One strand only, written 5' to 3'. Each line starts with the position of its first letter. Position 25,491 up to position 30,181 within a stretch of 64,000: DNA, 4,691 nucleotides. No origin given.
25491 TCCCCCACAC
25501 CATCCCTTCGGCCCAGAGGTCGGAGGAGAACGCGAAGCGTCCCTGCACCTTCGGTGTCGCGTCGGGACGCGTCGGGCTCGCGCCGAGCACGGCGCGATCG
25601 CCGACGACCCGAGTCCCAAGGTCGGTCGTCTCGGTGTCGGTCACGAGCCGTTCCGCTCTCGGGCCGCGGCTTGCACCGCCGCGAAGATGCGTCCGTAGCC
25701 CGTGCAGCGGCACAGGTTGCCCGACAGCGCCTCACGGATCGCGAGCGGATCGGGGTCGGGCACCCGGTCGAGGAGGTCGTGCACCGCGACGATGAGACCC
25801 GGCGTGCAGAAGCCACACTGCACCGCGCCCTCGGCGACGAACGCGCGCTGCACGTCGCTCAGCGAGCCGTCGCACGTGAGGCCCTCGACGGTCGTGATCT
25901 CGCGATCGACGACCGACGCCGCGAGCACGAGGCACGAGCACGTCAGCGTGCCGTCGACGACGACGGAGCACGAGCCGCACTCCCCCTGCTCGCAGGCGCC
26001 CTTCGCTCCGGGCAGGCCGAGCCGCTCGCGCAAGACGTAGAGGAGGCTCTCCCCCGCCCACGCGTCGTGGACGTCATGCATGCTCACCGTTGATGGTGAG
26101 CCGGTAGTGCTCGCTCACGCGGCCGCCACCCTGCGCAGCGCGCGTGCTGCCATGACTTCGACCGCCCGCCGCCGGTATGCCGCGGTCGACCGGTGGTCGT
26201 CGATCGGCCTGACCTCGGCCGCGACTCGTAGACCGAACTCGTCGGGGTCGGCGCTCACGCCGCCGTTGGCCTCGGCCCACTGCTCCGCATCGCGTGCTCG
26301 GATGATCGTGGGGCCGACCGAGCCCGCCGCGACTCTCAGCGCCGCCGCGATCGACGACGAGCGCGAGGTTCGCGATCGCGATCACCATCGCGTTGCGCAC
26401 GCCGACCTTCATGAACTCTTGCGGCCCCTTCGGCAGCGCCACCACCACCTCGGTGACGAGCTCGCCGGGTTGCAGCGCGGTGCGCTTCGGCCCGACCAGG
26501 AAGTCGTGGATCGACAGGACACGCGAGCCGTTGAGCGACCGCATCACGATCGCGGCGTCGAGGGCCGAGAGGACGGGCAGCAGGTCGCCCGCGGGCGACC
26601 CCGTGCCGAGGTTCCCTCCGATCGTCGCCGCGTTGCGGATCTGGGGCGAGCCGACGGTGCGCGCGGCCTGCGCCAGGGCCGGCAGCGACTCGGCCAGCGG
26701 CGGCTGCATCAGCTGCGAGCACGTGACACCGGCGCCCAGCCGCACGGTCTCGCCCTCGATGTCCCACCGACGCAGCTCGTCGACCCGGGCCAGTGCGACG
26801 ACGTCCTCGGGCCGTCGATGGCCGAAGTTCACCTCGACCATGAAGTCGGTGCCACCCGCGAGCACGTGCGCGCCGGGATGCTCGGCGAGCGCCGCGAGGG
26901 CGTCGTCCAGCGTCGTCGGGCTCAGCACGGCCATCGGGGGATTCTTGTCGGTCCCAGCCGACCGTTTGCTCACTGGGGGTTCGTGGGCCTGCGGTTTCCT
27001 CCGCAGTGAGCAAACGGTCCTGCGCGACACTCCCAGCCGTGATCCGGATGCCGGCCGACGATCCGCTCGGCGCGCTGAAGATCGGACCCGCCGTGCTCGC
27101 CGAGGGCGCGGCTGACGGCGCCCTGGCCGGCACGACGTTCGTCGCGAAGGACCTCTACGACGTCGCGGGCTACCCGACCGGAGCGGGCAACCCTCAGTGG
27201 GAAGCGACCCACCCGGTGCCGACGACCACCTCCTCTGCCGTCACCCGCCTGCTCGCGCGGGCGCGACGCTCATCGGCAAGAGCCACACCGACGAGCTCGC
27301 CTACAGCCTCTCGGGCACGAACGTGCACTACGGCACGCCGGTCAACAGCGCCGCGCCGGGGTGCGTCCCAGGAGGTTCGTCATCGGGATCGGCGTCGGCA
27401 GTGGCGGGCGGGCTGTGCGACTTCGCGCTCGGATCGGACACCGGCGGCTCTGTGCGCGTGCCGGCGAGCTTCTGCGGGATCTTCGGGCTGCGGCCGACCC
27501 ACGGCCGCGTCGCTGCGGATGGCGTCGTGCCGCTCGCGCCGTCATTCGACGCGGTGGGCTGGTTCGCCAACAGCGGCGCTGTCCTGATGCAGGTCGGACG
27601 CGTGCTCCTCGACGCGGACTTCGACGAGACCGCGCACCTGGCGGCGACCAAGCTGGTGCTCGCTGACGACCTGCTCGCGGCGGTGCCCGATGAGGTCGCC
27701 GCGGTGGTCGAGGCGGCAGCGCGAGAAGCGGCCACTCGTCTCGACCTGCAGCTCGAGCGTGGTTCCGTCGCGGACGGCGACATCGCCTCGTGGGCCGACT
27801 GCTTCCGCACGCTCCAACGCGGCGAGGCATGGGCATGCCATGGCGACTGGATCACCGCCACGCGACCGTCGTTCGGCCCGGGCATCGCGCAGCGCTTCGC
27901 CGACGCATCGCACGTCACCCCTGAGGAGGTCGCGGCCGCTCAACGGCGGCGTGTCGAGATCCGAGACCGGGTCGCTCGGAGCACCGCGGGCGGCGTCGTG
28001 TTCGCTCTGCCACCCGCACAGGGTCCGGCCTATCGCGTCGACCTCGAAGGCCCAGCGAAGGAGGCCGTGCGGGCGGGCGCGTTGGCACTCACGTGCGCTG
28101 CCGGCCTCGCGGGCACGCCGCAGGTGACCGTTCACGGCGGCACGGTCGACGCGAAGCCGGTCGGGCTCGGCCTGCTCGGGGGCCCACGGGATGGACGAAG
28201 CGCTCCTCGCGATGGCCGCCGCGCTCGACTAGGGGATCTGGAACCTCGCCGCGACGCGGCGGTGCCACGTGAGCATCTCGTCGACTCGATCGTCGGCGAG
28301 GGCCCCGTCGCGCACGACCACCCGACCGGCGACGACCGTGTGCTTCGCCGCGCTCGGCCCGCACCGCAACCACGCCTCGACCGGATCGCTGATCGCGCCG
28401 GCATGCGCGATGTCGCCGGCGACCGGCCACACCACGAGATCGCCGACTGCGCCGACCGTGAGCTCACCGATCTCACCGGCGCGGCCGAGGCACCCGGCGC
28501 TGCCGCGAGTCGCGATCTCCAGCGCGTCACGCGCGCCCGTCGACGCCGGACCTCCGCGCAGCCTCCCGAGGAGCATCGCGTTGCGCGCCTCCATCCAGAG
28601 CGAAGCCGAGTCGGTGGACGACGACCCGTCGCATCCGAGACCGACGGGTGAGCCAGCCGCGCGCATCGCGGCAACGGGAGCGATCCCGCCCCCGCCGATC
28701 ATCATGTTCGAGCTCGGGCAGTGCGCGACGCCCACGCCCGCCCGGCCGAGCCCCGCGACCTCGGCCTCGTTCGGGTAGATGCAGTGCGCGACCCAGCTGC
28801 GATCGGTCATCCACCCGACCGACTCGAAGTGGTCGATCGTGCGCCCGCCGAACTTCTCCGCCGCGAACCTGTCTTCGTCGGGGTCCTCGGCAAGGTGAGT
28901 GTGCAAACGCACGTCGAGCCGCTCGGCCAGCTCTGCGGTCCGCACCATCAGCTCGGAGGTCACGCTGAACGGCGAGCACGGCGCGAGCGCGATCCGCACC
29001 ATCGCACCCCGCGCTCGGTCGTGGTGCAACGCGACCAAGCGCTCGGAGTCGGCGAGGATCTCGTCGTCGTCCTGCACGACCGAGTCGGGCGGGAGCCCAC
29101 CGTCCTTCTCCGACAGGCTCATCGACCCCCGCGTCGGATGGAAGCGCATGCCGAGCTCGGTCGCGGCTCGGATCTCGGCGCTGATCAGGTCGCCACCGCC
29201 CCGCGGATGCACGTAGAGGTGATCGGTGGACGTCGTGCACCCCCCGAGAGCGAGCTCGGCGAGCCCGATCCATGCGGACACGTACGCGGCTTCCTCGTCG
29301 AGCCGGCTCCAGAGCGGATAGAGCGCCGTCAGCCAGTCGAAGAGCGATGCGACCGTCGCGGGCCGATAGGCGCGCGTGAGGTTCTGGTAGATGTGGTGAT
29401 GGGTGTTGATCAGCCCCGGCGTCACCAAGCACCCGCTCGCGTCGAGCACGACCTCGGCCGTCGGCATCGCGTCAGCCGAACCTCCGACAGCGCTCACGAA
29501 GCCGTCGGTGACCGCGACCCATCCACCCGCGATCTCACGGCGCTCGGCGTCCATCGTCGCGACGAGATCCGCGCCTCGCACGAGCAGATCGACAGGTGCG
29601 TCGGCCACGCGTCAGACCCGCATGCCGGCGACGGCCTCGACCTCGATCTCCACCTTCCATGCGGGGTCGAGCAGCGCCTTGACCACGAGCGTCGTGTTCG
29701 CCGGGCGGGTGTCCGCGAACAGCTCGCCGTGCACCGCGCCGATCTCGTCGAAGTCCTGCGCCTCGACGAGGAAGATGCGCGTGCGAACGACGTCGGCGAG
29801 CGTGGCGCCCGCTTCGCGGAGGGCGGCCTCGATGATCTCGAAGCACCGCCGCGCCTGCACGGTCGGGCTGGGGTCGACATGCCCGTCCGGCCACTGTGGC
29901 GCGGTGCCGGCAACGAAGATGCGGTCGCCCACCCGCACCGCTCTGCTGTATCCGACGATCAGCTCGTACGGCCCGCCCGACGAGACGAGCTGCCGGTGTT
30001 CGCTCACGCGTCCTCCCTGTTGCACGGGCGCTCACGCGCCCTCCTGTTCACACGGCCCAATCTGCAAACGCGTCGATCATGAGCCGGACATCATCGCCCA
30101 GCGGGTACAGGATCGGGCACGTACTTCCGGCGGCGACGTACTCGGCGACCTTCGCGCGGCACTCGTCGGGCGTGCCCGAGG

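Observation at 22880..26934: CoxM-CoxS-CoxL-type hydroxylase operon ending in a translationally coupled purine-type phosphoribosyltransferase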

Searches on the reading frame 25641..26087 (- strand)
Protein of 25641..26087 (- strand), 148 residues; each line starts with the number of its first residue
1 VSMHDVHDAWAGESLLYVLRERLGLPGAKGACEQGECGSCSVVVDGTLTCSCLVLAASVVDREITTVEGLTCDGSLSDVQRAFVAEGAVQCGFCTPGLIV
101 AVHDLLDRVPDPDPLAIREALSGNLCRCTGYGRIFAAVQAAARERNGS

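Call 5: search_protein_families(library=ncbifam, proteins=[window:25641-26087:-], max_evalue=0.001)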
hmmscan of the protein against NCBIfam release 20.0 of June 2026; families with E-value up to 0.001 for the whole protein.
window:25641-26087:- (148 aa): 11 families
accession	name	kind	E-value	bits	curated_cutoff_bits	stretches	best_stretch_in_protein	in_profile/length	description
NF043084.2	XdhC_XDHase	equivalog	3.2e-46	156.5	217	1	12-141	19-149/151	xanthine dehydrogenase subunit XdhC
TIGR03193.1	4hydroxCoAred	equivalog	3.3e-44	150.4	257.8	1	8-142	13-148/148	4-hydroxybenzoyl-CoA reductase subunit gamma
TIGR03198.1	pucE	equivalog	1.7e-41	141.2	254.3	1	11-143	19-150/151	xanthine dehydrogenase subunit E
NF007387.0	PRK09908.1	equivalog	5.7e-41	139.6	212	1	11-144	24-158/159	xanthine dehydrogenase iron sulfur-binding subunit XdhC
NF041020.1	glyceraldDH_gamma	equivalog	1.4e-40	138.6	290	1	15-143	32-160/164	glyceraldehyde dehydrogenase subunit gamma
NF045668.1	pterin_aldehy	equivalog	3.2e-38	131.4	1100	1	13-143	20-153/905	molybdopterin-dependent aldehyde oxidoreductase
TIGR03311.1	Se_dep_XDH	equivalog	5.1e-38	130.7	830.45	1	12-143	15-145/848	selenium-dependent xanthine dehydrogenase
TIGR02963.1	xanthine_xdhA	equivalog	5.4e-33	114.3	467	1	8-143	14-159/468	xanthine dehydrogenase small subunit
NF008514.0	PRK11433.1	equivalog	2.4e-29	102.4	322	1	14-145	71-217/218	aldehyde dehydrogenase iron-sulfur subunit PaoA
TIGR02969.1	mam_aldehyde_ox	subfamily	2e-20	71.9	1912.3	1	15-142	23-161/1330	aldehyde oxidase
TIGR03313.1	Se_sel_red_Mo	hypoth_equivalog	5.8e-16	57.3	1101.9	1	35-144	38-147/951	molybdopterin-dependent oxidoreductase Mo/Fe-S-binding subunit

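Call 6: search_protein_families(library=pfam, proteins=[window:25641-26087:-], max_evalue=0.001)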
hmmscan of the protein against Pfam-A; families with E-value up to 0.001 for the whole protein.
window:25641-26087:- (148 aa): 3 families
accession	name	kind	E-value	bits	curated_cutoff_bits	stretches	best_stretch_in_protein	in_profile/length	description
PF01799.25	Fer2_2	-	5.4e-29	100.6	30.3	1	66-139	1-75/75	[2Fe-2S] binding domain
PF00111.32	Fer2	-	7.4e-05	23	21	1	11-72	14-72/77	2Fe-2S iron-sulfur cluster binding domain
PF13085.11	Fer2_3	-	8.4e-05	23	27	1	31-70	51-89/107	2Fe-2S iron-sulfur cluster binding domain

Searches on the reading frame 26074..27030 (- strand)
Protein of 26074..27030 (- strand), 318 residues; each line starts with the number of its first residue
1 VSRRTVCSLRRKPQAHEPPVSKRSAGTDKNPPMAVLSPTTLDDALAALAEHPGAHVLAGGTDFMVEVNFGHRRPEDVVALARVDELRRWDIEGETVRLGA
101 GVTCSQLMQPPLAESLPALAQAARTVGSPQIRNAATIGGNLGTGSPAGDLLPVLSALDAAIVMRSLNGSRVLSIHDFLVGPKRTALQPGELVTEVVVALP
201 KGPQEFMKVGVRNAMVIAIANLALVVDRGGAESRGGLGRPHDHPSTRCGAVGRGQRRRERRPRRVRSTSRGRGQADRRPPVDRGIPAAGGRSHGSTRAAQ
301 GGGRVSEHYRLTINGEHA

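Call 5: search_protein_families(library=ncbifam, proteins=[window:26074-27030:-], max_evalue=0.001)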
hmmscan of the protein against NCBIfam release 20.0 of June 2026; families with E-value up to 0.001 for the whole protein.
window:26074-27030:- (318 aa): 8 families
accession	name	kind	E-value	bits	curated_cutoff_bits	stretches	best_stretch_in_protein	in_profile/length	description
NF043083.1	XdhB_XDHase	equivalog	1.8e-40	138.9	310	1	36-226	8-203/289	xanthine dehydrogenase subunit XdhB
TIGR02963.1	xanthine_xdhA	equivalog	2.5e-40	138.5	467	1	34-226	194-387/468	xanthine dehydrogenase small subunit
NF007427.0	PRK09971.1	equivalog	8.7e-39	133.4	287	1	36-226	8-203/292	xanthine dehydrogenase FAD-binding subunit XdhB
NF041019.1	glyceraldDH_beta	equivalog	5.6e-35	120.9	350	1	33-227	6-201/280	glyceraldehyde dehydrogenase subunit beta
TIGR03195.1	4hydrxCoA_B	equivalog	4.5e-31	108.2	404.55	2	33-142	5-115/321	4-hydroxybenzoyl-CoA reductase subunit beta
TIGR03199.1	pucC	equivalog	2.4e-20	73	306.05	1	38-223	1-185/264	xanthine dehydrogenase subunit C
TIGR03312.1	Se_sel_red_FAD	hypoth_equivalog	1.4e-12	47.4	241.5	1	36-226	5-181/257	molybdopterin-dependent oxidoreductase FAD-binding subunit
TIGR02969.1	mam_aldehyde_ox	subfamily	1.1e-08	33.1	1912.3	1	33-201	237-416/1330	aldehyde oxidase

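Call 6: search_protein_families(library=pfam, proteins=[window:26074-27030:-], max_evalue=0.001)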
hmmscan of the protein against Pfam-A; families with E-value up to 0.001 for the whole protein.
window:26074-27030:- (318 aa): 2 families
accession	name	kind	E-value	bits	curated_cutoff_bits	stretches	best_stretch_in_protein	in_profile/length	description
PF00941.27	FAD_binding_5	-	1.3e-49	168.7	27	1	33-197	3-167/170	FAD binding domain in molybdopterin dehydrogenase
PF01565.28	FAD_binding_4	-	0.00062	19.9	26.4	0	34-145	3-108/139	FAD binding domain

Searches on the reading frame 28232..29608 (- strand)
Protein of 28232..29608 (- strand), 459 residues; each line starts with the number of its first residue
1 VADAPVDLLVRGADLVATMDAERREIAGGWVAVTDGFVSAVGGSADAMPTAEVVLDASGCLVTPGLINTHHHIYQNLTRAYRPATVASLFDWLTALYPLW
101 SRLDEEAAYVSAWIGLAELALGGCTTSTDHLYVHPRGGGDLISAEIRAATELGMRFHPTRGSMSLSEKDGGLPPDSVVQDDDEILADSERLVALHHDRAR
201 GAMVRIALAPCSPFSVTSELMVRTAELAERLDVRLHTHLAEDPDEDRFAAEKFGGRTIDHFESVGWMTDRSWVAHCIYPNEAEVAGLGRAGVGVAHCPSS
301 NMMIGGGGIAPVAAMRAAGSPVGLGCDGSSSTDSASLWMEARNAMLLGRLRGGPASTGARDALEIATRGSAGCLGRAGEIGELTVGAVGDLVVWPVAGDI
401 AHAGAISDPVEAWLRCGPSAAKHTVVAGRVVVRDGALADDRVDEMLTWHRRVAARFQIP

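Call 59: search_protein_families(library=pfam, proteins=[window:28232-29608:-], max_evalue=0.0001)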
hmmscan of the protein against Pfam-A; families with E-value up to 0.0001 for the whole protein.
window:28232-29608:- (459 aa): 2 families
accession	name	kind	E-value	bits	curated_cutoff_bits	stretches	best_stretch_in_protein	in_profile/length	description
PF01979.26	Amidohydro_1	-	9.3e-49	166.9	25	1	61-399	1-321/345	Amidohydrolase family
PF07969.17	Amidohydro_3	-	5.9e-16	59.4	29.7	1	114-432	163-472/472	Amidohydrolase family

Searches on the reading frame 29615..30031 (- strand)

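Call 59: search_protein_families(library=pfam, proteins=[window:29615-30031:-], max_evalue=0.0001)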
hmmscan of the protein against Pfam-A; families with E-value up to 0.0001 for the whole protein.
window:29615-30031:- (139 aa): 1 family
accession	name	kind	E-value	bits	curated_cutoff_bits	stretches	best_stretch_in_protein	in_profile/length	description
PF01042.26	Ribonuc_L-PSP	-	7.6e-26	90.9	27.3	1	25-134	8-120/121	Endoribonuclease L-PSP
